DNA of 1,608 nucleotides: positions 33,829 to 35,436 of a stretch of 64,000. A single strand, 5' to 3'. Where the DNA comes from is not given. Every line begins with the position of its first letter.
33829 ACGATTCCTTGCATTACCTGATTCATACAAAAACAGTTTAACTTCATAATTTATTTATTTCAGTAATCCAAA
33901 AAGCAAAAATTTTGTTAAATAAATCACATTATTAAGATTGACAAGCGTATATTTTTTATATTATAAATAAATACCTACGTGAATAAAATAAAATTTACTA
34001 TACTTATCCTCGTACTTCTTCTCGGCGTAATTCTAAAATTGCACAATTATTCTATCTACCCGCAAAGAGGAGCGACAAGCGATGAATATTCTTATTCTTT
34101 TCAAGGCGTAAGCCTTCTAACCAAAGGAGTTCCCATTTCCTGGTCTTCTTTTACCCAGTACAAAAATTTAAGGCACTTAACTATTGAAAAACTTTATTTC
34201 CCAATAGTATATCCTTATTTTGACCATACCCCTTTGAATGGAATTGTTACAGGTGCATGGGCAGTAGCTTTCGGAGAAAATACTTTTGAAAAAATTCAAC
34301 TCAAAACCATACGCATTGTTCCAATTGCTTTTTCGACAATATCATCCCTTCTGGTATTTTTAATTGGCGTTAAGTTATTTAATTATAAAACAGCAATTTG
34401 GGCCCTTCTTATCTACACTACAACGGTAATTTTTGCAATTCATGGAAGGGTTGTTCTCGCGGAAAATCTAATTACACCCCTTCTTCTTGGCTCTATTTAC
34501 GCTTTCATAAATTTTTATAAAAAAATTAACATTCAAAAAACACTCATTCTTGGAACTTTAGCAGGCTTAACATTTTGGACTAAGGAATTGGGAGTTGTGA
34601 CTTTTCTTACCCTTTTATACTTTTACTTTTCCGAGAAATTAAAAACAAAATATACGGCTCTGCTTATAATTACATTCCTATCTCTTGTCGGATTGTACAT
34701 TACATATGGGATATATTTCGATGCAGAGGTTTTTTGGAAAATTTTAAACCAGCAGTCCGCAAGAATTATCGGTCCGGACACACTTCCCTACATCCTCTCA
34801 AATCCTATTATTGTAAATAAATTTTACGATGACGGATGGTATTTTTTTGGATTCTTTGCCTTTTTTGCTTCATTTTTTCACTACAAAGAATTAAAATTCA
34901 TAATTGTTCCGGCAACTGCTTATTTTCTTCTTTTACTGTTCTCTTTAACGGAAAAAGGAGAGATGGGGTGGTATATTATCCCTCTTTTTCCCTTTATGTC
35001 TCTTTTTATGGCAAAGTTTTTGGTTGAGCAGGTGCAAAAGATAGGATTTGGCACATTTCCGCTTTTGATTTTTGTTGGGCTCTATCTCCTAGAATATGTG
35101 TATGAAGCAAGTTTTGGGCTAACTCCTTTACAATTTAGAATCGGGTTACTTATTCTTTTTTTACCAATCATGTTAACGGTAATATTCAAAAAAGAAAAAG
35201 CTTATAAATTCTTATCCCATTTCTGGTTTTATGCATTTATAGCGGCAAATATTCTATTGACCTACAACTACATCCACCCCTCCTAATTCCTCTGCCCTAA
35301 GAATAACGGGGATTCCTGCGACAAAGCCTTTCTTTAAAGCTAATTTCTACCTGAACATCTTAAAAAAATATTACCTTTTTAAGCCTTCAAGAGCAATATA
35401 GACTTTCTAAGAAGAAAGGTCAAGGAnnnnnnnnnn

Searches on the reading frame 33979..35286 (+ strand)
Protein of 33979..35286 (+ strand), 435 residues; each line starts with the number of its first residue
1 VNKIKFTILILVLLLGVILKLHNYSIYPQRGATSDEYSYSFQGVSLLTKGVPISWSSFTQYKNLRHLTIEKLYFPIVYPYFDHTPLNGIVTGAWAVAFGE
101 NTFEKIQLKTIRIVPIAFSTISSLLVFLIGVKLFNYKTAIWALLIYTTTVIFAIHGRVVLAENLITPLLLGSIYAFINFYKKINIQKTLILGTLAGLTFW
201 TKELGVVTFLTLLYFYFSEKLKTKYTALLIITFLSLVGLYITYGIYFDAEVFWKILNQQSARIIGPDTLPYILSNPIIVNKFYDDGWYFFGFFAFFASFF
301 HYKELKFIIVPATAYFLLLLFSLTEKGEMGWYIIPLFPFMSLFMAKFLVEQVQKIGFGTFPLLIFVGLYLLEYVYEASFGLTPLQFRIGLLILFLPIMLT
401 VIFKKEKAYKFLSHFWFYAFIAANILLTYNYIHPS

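Call 86: search_protein_families(library=pfam, proteins=[window:33979-35286:+], max_evalue=0.001)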
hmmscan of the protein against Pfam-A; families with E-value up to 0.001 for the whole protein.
window:33979-35286:+ (435 aa): 1 family
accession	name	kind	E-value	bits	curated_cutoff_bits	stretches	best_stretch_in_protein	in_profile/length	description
PF13231.12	PMT_2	-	2.6e-12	47.7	26.1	1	92-238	6-155/160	Dolichyl-phosphate-mannose-protein mannosyltransferase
